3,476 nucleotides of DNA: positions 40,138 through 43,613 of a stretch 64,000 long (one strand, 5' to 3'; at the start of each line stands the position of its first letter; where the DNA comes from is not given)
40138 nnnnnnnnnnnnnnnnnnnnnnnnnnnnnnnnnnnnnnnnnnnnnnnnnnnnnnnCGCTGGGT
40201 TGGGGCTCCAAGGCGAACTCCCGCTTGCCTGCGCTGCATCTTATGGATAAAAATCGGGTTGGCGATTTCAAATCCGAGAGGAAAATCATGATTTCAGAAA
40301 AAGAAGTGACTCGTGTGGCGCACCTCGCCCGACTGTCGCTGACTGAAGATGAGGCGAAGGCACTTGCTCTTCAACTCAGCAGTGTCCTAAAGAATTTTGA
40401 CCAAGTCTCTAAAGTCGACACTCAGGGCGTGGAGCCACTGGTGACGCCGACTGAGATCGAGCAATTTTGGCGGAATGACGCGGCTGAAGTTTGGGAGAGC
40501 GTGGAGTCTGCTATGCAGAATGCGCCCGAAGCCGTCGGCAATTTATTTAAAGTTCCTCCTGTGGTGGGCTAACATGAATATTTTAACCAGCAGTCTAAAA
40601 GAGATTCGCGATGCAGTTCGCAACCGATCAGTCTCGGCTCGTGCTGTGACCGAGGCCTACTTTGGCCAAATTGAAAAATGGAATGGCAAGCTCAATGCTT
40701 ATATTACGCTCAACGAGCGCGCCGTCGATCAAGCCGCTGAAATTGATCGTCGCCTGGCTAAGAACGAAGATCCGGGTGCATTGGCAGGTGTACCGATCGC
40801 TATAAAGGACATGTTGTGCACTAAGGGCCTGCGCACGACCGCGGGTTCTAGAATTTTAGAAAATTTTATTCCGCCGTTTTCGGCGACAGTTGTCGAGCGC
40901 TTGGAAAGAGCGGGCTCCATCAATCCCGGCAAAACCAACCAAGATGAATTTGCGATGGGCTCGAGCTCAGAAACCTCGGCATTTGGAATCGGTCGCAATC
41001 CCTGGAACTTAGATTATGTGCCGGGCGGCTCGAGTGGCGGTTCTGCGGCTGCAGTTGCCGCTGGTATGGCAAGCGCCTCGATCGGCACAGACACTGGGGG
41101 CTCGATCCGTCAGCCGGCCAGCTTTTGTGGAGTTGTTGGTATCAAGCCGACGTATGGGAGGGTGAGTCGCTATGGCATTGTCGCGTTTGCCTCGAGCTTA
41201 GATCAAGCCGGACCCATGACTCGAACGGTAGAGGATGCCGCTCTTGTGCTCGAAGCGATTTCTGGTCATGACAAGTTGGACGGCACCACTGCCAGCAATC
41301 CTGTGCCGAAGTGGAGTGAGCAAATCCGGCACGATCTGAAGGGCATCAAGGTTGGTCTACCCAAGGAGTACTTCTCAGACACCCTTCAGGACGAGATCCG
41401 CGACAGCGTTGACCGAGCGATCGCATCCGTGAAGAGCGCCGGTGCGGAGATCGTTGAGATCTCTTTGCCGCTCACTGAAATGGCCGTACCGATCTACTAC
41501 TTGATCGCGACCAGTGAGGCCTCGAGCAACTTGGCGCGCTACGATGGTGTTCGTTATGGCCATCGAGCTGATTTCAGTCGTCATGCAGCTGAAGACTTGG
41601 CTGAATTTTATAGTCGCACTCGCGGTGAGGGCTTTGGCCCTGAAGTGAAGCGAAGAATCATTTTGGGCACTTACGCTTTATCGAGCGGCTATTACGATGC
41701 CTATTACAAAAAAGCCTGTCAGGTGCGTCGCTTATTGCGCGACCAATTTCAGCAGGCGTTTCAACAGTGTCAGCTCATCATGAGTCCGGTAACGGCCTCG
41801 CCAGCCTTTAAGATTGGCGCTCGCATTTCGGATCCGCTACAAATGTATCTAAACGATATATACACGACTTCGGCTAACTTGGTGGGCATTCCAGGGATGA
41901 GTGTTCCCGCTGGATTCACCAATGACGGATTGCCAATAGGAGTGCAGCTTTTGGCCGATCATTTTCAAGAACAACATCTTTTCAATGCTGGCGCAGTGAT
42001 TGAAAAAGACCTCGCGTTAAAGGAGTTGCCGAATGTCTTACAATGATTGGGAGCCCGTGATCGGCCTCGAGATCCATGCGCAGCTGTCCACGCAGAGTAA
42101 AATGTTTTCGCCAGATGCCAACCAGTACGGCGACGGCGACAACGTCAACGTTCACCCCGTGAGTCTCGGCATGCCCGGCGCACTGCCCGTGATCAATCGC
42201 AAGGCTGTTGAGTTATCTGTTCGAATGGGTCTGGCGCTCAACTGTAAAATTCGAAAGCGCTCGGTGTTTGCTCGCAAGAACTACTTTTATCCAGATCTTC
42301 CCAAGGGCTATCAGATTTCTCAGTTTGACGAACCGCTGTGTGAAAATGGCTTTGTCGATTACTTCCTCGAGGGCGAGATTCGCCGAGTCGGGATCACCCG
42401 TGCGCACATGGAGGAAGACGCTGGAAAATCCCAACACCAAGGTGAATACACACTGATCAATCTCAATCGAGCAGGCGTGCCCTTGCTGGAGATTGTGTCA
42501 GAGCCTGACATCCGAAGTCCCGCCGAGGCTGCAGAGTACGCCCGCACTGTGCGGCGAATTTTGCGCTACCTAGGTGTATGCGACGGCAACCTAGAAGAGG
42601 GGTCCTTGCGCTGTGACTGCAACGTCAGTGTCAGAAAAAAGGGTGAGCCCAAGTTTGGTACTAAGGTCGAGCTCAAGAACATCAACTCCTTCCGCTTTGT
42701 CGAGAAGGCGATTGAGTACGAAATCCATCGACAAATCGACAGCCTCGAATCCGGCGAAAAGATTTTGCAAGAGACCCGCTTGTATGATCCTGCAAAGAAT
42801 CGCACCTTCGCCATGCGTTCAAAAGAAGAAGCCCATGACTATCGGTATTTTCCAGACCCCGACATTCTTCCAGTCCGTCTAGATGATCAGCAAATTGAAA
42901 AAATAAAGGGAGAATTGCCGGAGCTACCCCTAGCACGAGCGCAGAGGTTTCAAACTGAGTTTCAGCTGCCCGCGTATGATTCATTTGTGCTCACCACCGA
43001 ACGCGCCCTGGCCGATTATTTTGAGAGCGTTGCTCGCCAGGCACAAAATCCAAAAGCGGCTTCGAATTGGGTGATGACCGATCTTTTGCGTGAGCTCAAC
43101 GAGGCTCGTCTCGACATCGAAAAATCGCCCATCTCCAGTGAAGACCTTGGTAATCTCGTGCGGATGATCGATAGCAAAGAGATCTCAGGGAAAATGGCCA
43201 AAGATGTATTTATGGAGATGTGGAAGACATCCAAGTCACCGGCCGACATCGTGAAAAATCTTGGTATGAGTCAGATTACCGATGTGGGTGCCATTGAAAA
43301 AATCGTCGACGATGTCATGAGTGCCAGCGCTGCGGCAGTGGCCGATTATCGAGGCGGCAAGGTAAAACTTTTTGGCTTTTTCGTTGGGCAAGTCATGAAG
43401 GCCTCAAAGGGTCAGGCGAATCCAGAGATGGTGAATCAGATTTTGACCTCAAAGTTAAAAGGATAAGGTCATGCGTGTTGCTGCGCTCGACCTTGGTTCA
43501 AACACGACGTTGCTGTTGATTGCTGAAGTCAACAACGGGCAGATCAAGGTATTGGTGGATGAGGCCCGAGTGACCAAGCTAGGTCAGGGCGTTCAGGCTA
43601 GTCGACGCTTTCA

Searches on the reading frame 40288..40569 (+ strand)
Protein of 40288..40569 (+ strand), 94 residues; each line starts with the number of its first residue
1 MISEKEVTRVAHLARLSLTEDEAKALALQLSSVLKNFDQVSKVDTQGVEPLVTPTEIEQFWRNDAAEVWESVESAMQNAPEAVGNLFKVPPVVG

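Call 50: search_protein_families(library=pfam, proteins=[window:40288-40569:+], max_evalue=0.001)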
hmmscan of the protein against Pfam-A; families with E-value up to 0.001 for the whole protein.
window:40288-40569:+ (94 aa): 1 family
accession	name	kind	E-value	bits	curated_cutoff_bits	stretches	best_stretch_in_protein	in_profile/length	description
PF02686.20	GatC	-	5.7e-17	62.1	23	1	18-89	1-66/66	Glu-tRNAGln amidotransferase C subunit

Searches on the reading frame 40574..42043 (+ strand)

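Call 50: search_protein_families(library=pfam, proteins=[window:40574-42043:+], max_evalue=0.001)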
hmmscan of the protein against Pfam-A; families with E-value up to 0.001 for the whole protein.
window:40574-42043:+ (490 aa): 1 family
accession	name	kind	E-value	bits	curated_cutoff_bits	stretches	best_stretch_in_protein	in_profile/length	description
PF01425.27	Amidase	-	2.2e-158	528.4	27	1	25-469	2-444/445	Amidase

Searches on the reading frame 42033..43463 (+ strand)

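Call 50: search_protein_families(library=pfam, proteins=[window:42033-43463:+], max_evalue=0.001)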
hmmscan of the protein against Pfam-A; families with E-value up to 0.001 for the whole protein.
window:42033-43463:+ (477 aa): 2 families
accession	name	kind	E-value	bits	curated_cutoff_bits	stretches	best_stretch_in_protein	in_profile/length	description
PF02934.20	GatB_N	-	2.5e-121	404.6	23.4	1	9-289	2-277/277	GatB/GatE catalytic domain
PF02637.23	GatB_Yqey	-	7.4e-54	182.1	27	1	328-475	1-148/148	GatB domain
